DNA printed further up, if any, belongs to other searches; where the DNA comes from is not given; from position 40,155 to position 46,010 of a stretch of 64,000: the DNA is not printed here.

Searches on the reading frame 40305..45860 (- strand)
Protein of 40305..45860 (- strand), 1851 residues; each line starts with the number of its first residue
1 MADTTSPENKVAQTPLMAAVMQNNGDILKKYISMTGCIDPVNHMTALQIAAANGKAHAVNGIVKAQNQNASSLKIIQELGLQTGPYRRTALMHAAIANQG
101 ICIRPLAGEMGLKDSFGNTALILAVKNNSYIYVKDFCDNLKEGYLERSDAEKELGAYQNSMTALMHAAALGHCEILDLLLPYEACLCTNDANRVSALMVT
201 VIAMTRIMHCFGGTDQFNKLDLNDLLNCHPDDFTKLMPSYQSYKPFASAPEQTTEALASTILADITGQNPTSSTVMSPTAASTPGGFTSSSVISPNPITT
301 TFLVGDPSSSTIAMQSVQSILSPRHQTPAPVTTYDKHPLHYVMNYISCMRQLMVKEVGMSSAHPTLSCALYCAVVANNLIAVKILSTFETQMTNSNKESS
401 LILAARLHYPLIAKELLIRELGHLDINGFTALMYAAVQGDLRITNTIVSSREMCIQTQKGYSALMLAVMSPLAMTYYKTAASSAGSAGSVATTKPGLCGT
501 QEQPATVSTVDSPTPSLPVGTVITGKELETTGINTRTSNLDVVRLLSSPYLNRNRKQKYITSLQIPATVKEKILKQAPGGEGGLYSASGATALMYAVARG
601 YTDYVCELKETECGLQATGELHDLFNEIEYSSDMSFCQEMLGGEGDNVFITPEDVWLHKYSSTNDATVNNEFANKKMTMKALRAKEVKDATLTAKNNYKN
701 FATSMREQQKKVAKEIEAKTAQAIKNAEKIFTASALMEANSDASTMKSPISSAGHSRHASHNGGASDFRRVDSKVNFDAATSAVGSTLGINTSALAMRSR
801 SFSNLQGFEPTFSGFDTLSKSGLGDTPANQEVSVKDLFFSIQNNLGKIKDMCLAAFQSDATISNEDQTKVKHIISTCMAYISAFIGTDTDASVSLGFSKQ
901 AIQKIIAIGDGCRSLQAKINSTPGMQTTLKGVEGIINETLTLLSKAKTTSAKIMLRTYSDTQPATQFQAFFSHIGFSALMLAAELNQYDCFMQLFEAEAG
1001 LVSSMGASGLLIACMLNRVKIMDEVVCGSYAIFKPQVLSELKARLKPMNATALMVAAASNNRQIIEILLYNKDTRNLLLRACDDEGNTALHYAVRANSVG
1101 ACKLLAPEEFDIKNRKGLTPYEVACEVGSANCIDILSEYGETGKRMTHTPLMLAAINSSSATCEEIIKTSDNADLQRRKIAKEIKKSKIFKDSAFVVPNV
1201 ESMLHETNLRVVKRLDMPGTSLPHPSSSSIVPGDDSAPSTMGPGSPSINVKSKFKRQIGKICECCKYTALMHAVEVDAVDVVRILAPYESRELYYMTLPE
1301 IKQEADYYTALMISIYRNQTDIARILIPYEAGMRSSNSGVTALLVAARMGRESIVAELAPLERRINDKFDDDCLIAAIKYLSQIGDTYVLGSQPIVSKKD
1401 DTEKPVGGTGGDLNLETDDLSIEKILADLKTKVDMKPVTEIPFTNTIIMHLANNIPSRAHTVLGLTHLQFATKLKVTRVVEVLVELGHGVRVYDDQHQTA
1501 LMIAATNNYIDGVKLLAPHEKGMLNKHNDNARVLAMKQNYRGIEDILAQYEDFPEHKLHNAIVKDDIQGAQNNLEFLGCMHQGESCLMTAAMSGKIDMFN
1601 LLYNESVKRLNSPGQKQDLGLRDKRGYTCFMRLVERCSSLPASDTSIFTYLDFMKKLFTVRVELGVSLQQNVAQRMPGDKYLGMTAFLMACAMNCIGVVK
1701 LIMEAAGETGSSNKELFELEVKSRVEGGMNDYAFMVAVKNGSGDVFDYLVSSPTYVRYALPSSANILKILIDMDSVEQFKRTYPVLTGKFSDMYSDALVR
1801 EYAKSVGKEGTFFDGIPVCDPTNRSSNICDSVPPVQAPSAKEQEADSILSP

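Call 9: search_protein_families(library=pfam, proteins=[window:40305-45860:-], max_evalue=0.1)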
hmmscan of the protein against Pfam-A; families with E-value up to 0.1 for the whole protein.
window:40305-45860:- (1851 aa): 6 families
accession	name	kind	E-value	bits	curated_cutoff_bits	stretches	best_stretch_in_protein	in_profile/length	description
PF12796.13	Ank_2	-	5.3e-76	251.7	27.3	10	1048-1113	28-87/90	Ankyrin repeats (3 copies)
PF00023.36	Ank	-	2.3e-37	125.3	21.1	1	1086-1105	2-21/33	Ankyrin repeat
PF13606.12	Ank_3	-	1.9e-34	113.7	22.3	0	161-182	3-24/30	Ankyrin repeat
PF13857.12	Ank_5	-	2.6e-23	82.3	27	2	1050-1093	17-56/56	Ankyrin repeats (many copies)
PF13637.12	Ank_4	-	2.7e-22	78.7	22.7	1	1054-1105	2-49/50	Ankyrin repeats (many copies)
PF24521.3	Ank_KRIT1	-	0.012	15.8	80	0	1549-1603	13-66/149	KRIT1 ankyrin-repeats domain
